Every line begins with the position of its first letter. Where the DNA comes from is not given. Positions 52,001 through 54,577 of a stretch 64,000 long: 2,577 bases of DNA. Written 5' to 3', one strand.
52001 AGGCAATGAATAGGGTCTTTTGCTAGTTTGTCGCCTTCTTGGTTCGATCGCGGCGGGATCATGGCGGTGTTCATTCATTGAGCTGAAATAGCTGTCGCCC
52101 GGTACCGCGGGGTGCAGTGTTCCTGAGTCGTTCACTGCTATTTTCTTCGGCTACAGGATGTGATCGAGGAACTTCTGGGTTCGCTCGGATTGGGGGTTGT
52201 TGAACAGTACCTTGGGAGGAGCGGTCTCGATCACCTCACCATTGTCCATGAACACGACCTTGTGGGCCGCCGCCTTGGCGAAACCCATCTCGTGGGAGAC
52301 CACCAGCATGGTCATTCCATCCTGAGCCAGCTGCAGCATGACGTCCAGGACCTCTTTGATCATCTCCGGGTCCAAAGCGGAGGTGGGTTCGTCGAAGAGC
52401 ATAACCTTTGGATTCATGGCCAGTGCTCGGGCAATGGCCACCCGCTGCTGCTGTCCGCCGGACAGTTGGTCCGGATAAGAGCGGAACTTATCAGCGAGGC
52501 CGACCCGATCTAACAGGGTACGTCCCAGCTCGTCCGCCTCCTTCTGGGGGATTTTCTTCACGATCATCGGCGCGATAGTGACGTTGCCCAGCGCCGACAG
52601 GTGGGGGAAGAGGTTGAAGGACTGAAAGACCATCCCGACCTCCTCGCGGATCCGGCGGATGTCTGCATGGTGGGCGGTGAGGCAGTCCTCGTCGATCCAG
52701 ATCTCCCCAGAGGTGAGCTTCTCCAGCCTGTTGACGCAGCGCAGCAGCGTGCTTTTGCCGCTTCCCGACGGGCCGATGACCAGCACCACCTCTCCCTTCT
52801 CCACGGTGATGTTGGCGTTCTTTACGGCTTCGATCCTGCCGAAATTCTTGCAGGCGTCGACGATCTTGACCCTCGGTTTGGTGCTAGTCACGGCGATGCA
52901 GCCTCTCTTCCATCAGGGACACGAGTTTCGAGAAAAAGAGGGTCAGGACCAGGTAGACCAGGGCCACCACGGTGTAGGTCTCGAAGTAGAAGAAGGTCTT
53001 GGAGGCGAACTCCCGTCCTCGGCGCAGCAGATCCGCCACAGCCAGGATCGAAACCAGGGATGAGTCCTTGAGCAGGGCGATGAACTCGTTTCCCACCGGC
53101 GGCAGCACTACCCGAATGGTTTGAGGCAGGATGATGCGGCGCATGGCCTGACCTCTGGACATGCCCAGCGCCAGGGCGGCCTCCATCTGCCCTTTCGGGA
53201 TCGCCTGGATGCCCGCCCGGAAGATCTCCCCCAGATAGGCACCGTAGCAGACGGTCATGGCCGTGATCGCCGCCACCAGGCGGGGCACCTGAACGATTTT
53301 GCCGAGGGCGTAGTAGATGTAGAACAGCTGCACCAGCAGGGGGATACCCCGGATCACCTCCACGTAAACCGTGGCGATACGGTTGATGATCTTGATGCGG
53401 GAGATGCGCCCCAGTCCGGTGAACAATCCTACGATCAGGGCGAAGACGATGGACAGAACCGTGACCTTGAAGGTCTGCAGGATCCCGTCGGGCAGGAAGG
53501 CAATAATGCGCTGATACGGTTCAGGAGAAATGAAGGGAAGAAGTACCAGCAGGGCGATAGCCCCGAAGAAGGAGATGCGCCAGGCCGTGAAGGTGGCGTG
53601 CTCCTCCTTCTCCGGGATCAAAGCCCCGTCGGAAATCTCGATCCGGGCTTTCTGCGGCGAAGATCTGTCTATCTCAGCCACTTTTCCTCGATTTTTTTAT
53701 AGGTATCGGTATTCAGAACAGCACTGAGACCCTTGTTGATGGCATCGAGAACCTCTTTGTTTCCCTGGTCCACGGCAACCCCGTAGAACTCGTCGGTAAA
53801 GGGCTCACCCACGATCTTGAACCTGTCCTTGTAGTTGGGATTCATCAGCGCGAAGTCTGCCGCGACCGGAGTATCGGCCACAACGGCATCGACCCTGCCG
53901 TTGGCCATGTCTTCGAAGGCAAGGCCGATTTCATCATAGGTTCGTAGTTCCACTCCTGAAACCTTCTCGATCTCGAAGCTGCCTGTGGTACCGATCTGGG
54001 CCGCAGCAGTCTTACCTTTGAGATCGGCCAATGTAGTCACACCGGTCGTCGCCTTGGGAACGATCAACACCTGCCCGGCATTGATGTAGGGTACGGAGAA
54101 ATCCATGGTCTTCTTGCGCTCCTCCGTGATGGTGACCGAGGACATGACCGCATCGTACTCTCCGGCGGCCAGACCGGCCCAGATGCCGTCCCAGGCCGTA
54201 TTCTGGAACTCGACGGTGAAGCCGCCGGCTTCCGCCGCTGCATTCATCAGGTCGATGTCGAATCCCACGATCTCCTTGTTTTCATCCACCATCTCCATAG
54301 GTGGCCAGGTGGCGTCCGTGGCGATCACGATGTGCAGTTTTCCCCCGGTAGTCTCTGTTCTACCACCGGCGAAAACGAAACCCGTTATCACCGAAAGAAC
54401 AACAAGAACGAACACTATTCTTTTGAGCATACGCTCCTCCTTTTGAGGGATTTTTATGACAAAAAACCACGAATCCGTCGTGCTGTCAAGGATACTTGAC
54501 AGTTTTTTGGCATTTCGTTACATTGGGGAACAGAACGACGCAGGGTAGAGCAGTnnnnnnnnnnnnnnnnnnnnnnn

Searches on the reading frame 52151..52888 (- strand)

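Call 56: search_protein_families(library=pfam, proteins=[window:52151-52888:-], max_evalue=0.000001)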
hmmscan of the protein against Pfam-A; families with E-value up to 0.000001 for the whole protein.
window:52151-52888:- (245 aa): 3 families
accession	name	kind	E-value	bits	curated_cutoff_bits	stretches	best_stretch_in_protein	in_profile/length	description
PF00005.33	ABC_tran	-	3e-36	125.5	25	1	22-170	1-137/137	ABC transporter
PF13304.12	AAA_21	-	2.2e-11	44.8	27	0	139-200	235-299/304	AAA domain, putative AbiEii toxin, Type IV TA system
PF02463.25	SMC_N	-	1.2e-08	35.1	40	0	33-212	25-211/220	RecF/RecN/SMC N terminal domain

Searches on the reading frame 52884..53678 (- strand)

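Call 56: search_protein_families(library=pfam, proteins=[window:52884-53678:-], max_evalue=0.000001)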
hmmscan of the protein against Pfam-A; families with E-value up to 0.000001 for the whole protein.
window:52884-53678:- (264 aa): 1 family
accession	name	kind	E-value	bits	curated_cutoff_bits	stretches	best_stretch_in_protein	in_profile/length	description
PF00528.27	BPD_transp_1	-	8.4e-23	81.5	26.4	1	81-260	2-182/184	Binding-protein-dependent transport system inner membrane component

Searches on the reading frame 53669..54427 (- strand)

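Call 56: search_protein_families(library=pfam, proteins=[window:53669-54427:-], max_evalue=0.000001)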
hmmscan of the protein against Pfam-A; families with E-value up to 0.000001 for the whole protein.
window:53669-54427:- (252 aa): 3 families
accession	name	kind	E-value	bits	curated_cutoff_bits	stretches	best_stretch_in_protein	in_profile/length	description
PF00497.25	SBP_bac_3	-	3.5e-40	137.3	26.4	1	33-251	1-130/132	Bacterial extracellular solute-binding proteins, family 3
PF10613.14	Lig_chan-Glu_bd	-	2.2e-10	41.1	30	1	44-125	33-113/115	Ligated ion channel L-glutamate- and glycine-binding site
PF04069.17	OpuAC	-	2.9e-07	30.8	21.2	0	60-151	19-123/257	Substrate binding domain of ABC-type glycine betaine transport system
